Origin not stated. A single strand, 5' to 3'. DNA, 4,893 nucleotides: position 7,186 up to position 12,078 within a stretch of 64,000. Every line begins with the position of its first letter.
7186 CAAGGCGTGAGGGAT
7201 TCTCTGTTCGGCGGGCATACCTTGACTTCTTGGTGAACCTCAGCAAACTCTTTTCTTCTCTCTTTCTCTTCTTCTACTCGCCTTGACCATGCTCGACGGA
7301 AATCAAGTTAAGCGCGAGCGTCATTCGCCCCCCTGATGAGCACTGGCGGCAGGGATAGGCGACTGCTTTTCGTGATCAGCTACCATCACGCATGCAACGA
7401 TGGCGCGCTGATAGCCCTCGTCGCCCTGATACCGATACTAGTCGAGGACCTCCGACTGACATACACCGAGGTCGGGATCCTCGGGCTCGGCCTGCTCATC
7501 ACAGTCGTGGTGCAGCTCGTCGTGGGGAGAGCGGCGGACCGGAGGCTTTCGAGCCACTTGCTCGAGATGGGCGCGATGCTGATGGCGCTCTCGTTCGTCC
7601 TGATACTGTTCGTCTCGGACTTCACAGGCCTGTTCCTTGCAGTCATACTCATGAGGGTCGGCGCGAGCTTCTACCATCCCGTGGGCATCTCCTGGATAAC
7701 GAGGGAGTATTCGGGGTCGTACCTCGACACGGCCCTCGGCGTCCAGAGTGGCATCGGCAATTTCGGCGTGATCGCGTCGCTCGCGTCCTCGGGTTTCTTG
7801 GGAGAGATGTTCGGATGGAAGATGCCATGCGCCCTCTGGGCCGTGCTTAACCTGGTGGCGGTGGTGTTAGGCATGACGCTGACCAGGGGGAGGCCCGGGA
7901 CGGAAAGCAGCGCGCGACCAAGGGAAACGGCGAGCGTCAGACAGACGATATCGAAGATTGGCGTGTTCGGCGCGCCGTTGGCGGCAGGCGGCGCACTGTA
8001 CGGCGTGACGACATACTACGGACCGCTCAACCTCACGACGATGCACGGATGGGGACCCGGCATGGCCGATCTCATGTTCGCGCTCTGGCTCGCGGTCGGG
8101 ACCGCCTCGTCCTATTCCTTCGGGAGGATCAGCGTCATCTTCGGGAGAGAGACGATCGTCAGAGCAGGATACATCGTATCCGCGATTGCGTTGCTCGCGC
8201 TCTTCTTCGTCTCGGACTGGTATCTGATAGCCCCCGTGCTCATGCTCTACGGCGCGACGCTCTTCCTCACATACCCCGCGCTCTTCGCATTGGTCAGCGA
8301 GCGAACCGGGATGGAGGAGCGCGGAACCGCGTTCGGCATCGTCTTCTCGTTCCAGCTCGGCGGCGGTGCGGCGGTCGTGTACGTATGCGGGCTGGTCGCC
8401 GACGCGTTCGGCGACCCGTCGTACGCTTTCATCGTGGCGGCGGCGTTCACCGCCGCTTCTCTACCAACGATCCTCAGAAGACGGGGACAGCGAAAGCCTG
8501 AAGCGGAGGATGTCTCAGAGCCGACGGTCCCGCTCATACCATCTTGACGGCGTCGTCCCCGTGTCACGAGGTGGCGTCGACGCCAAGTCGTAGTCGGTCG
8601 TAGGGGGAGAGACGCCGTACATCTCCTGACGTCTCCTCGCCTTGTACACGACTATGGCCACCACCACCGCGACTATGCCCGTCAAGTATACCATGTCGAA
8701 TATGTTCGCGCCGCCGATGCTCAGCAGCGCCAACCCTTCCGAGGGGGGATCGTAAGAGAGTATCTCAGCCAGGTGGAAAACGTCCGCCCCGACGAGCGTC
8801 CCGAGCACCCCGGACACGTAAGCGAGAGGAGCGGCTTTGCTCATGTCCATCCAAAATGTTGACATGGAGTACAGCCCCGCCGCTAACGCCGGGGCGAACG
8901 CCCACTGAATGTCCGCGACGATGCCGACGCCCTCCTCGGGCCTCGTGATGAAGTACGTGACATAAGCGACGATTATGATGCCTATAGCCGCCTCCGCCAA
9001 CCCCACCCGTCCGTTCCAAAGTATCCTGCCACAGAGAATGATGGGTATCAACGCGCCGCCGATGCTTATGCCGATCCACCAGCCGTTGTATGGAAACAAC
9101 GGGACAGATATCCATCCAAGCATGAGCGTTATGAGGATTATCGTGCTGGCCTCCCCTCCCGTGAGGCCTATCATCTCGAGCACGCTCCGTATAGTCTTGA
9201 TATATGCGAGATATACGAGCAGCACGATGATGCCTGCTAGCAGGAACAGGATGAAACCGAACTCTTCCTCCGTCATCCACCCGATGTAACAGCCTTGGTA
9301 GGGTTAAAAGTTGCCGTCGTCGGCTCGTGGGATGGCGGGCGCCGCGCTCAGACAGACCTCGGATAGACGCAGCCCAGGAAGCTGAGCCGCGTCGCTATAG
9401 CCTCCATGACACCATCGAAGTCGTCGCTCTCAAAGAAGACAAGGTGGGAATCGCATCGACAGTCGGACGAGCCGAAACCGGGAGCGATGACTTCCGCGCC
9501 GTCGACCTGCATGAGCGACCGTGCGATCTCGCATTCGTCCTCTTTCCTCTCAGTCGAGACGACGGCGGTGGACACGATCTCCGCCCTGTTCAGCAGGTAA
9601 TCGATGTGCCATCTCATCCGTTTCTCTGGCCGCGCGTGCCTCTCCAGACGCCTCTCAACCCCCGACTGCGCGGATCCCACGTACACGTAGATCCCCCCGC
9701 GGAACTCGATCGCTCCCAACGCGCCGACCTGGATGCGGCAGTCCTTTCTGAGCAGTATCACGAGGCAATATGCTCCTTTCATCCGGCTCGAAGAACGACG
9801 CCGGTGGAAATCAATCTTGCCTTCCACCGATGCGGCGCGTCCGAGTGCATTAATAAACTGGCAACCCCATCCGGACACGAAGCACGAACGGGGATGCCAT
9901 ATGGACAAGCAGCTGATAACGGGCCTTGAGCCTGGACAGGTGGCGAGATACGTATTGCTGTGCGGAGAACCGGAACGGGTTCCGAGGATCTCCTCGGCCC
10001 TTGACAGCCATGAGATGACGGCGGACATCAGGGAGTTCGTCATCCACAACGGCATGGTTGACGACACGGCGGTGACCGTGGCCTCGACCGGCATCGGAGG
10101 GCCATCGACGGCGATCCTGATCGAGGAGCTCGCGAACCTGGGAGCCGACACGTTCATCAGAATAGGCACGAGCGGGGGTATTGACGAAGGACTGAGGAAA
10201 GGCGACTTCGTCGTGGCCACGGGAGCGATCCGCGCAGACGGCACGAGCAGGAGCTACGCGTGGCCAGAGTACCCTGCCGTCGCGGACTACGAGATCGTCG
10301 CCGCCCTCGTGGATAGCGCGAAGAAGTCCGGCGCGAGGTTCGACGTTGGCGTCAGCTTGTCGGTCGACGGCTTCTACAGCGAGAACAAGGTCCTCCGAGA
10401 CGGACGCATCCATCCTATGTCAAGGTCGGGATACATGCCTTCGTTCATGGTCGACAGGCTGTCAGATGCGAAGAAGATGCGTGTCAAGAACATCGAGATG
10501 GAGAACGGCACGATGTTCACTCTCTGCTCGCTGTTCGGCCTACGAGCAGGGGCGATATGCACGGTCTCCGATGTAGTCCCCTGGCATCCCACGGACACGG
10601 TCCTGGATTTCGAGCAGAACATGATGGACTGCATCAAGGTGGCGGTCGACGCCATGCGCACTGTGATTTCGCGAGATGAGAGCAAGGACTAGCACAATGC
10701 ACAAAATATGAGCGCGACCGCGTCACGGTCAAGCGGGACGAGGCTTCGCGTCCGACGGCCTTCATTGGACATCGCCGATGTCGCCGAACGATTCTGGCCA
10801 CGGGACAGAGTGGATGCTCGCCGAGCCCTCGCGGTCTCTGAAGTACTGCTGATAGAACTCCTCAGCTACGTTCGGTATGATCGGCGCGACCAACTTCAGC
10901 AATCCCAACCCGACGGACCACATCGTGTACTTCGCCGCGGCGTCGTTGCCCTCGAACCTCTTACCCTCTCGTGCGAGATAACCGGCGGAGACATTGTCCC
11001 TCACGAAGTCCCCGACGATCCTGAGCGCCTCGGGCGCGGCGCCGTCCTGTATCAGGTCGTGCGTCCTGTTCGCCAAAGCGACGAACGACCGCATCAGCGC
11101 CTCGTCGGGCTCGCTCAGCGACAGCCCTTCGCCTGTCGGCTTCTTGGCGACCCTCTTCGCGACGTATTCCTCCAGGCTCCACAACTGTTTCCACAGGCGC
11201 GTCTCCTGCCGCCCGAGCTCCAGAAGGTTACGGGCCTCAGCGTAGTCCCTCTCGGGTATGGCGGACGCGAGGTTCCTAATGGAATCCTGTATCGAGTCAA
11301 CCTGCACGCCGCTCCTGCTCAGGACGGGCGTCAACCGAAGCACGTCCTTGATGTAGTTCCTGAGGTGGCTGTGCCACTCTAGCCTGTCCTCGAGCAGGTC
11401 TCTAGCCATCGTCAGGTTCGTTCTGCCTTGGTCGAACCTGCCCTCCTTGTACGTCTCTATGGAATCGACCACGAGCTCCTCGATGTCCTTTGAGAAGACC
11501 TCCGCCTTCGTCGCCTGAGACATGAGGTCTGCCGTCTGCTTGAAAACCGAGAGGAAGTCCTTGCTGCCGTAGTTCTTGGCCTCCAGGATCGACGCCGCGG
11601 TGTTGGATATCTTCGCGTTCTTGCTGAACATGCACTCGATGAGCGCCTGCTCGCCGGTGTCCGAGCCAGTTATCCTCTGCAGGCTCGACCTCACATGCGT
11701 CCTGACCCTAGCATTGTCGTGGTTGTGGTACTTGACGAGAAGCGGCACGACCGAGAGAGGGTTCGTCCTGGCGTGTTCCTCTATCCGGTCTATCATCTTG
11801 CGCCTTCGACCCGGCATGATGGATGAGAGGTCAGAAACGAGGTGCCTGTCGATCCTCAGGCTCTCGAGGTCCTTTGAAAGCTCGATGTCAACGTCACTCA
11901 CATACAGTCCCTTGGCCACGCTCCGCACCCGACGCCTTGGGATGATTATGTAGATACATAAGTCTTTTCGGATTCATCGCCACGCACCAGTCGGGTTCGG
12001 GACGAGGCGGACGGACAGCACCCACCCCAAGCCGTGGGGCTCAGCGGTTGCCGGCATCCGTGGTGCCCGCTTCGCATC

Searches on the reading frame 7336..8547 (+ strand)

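Call 31: search_protein_families(library=pfam, proteins=[window:7336-8547:+], max_evalue=0.001)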
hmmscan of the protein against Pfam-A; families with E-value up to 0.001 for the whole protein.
window:7336-8547:+ (403 aa): 2 families
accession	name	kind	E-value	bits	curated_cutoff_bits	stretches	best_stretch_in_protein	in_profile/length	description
PF07690.21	MFS_1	-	1.3e-43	149.7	33.4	2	24-346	11-345/347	Major Facilitator Superfamily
PF05977.19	MFS_3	-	0.00037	19.5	27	1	258-377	270-388/524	Transmembrane secretion effector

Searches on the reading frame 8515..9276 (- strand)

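Call 31: search_protein_families(library=pfam, proteins=[window:8515-9276:-], max_evalue=0.001)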
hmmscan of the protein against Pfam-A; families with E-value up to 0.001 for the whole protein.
window:8515-9276:- (253 aa): 1 family
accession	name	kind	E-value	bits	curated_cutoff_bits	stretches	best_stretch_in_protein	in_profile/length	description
PF07758.16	DUF1614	-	1.3e-28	100.5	23.9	1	66-205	42-170/171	Protein of unknown function (DUF1614)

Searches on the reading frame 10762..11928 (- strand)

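Call 31: search_protein_families(library=pfam, proteins=[window:10762-11928:-], max_evalue=0.001)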
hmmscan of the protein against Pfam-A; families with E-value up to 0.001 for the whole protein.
window:10762-11928:- (388 aa): 1 family
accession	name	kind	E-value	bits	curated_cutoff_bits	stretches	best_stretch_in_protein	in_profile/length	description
PF08264.19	Anticodon_1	-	2.1e-10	41.1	25.1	1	279-380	5-107/148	Anticodon-binding domain of tRNA ligase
